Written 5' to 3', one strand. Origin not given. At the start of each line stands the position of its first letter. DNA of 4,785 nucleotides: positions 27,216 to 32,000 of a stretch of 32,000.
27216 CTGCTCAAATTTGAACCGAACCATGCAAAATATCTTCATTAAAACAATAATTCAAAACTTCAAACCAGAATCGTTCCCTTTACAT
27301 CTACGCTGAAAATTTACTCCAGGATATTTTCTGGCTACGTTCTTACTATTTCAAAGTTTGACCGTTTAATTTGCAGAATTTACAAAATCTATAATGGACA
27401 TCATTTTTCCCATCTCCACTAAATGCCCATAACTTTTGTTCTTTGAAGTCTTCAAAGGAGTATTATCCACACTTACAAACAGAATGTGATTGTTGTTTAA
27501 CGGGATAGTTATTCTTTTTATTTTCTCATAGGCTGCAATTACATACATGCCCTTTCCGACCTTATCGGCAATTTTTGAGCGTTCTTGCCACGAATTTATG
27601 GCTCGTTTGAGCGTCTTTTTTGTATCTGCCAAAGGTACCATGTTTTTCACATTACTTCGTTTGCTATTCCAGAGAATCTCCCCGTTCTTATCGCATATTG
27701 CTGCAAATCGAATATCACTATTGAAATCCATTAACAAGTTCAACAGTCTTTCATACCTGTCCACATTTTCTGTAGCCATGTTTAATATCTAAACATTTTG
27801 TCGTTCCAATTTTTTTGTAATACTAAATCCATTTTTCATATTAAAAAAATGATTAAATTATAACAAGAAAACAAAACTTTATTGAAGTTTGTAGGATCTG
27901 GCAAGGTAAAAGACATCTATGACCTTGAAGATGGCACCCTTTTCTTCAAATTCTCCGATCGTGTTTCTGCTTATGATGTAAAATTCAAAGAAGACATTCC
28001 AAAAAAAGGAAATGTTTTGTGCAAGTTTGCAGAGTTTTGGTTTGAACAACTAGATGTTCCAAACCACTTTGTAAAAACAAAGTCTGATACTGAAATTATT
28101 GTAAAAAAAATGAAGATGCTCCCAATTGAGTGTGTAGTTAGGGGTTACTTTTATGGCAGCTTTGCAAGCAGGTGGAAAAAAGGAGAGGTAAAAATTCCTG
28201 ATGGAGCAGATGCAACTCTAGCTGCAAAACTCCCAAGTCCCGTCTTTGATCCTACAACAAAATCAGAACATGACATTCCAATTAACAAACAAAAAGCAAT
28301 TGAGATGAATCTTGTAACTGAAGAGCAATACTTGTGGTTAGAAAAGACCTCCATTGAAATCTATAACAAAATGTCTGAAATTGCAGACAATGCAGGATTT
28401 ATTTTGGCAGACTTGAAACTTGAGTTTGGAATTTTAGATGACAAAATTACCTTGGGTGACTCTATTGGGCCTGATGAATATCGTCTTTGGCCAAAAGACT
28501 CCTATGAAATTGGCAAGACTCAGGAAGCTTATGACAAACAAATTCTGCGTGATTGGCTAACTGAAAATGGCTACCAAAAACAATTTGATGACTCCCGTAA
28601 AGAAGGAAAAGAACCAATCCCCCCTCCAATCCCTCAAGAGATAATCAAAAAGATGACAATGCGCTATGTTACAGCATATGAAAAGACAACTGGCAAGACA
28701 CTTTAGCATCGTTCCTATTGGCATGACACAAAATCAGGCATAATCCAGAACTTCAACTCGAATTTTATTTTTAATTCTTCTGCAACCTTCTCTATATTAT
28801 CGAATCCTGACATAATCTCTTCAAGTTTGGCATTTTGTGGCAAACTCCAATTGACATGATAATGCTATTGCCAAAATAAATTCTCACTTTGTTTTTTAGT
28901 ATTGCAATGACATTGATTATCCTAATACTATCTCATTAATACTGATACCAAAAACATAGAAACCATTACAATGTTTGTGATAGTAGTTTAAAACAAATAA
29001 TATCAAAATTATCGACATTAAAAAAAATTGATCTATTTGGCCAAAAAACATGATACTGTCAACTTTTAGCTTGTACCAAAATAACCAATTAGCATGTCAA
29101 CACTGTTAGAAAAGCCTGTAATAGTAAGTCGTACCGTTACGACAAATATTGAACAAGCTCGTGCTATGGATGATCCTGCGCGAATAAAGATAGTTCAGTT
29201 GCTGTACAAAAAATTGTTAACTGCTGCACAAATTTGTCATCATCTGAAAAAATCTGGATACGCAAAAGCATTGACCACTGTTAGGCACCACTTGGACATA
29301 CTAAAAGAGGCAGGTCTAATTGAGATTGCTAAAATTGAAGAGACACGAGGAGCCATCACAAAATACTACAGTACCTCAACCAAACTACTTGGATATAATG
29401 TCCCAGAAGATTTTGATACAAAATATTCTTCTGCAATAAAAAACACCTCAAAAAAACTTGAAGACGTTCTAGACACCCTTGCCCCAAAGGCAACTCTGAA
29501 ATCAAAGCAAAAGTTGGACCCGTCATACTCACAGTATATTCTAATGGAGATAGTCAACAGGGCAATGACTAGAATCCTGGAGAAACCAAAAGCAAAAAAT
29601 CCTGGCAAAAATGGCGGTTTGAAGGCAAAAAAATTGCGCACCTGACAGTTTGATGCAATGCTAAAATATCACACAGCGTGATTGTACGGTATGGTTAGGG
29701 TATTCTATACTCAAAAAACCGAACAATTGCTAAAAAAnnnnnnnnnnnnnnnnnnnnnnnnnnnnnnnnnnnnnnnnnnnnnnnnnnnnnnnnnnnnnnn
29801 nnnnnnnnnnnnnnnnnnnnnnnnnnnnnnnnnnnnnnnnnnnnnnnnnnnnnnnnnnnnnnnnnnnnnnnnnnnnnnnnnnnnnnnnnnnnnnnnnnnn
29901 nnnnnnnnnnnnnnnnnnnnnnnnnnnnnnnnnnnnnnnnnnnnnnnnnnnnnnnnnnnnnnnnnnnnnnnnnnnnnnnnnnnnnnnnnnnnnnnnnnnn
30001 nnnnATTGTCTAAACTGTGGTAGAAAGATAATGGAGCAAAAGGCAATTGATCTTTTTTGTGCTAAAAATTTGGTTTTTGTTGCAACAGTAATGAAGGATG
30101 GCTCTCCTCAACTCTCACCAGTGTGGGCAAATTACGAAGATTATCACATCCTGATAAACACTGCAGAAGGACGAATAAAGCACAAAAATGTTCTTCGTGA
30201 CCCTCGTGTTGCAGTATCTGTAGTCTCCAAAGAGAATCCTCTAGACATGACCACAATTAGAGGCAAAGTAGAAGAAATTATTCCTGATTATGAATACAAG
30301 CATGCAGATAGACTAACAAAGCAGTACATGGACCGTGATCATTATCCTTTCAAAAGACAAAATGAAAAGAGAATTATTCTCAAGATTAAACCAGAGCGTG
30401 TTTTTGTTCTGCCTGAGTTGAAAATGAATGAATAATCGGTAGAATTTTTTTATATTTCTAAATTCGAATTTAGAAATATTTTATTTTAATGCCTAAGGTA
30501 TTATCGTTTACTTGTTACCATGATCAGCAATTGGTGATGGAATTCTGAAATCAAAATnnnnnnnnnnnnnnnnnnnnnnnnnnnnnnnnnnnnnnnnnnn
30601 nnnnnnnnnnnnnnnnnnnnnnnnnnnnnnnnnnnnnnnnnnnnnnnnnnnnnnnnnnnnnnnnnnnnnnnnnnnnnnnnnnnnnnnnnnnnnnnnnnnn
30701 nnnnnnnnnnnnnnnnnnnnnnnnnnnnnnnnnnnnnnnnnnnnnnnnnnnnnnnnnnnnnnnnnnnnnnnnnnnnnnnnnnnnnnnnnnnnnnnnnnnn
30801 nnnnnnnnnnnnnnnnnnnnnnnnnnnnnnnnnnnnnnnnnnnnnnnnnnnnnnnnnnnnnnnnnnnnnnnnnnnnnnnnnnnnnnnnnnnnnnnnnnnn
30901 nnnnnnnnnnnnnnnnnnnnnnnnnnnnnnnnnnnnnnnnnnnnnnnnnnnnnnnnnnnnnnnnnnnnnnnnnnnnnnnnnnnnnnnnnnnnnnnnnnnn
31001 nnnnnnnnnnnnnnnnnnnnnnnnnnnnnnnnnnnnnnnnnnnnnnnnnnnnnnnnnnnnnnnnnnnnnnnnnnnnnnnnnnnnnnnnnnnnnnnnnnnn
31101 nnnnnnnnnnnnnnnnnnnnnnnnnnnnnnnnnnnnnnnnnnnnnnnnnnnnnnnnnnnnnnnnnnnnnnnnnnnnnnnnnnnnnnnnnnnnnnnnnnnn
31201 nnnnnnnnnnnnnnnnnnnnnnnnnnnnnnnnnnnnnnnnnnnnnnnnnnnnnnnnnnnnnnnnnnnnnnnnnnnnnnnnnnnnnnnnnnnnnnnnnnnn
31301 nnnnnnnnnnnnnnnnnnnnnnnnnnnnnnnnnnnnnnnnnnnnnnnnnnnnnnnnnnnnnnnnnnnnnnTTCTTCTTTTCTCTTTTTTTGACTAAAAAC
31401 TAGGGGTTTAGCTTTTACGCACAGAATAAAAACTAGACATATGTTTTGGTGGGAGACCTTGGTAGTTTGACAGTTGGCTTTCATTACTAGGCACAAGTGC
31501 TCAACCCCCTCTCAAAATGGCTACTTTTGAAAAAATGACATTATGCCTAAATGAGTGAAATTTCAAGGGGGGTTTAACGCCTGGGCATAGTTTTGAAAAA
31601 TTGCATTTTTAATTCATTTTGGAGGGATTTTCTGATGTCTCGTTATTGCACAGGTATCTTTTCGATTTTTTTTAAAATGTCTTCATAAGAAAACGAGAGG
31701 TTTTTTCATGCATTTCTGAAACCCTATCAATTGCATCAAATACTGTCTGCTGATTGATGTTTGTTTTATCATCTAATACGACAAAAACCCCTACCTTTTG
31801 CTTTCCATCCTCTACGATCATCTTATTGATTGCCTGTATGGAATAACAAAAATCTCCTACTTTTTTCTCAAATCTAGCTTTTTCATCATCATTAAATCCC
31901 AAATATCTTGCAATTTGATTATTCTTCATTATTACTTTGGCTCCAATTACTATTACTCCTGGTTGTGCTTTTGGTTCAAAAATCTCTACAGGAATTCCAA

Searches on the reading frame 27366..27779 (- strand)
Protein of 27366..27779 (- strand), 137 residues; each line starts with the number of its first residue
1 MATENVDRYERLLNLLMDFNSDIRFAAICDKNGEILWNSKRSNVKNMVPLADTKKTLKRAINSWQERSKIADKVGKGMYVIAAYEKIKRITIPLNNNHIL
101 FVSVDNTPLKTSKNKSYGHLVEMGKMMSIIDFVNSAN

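Call 9: search_protein_families(library=pfam, proteins=[window:27366-27779:-])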
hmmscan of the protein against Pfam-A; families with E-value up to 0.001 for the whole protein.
window:27366-27779:- (137 aa): 1 family
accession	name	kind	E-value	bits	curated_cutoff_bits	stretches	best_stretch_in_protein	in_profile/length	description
PF20364.3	DUF6659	-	0.00047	20.8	27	1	5-108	5-107/131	Family of unknown function (DUF6659)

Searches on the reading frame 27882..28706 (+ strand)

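Call 9: search_protein_families(library=pfam, proteins=[window:27882-28706:+])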
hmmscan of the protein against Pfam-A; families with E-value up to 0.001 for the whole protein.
window:27882-28706:+ (274 aa): 1 family
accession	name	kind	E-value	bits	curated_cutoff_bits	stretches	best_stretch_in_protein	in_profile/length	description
PF01259.24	SAICAR_synt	-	6.5e-70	235.9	20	1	6-235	4-230/233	SAICAR synthetase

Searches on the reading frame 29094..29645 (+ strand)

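Call 9: search_protein_families(library=pfam, proteins=[window:29094-29645:+])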
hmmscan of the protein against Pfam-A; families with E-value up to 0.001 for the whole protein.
window:29094-29645:+ (183 aa): 2 families
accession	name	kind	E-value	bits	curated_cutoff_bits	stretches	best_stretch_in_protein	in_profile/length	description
PF01022.26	HTH_5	-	9.8e-10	38.6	22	1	27-77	1-46/47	Bacterial regulatory protein, arsR family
PF12840.13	HTH_20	-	6.8e-09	36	27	1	25-77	1-49/51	Helix-turn-helix domain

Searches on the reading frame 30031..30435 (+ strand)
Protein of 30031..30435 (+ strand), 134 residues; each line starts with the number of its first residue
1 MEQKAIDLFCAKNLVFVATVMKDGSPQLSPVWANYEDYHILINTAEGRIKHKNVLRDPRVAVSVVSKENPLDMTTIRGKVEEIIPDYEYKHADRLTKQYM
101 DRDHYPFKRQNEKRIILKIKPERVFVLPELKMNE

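Call 9: search_protein_families(library=pfam, proteins=[window:30031-30435:+])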
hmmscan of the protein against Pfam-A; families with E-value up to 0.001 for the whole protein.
window:30031-30435:+ (134 aa): 1 family
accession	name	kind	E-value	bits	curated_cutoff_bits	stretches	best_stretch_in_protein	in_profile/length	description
PF01243.27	PNPOx_N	-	4.4e-17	63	28.1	1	7-125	7-117/120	Pyridoxamine 5'-phosphate oxidase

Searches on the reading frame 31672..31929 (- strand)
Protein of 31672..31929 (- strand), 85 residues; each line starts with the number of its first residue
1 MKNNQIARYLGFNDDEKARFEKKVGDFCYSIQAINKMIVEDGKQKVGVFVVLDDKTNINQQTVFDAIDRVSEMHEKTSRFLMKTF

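Call 9: search_protein_families(library=pfam, proteins=[window:31672-31929:-])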
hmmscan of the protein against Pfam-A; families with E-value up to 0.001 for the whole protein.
window:31672-31929:- (85 aa): 1 family
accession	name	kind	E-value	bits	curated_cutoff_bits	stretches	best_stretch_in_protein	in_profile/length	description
PF10061.14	DUF2299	-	0.00074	19.7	22.8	1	1-73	57-130/138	Uncharacterized conserved protein (DUF2299)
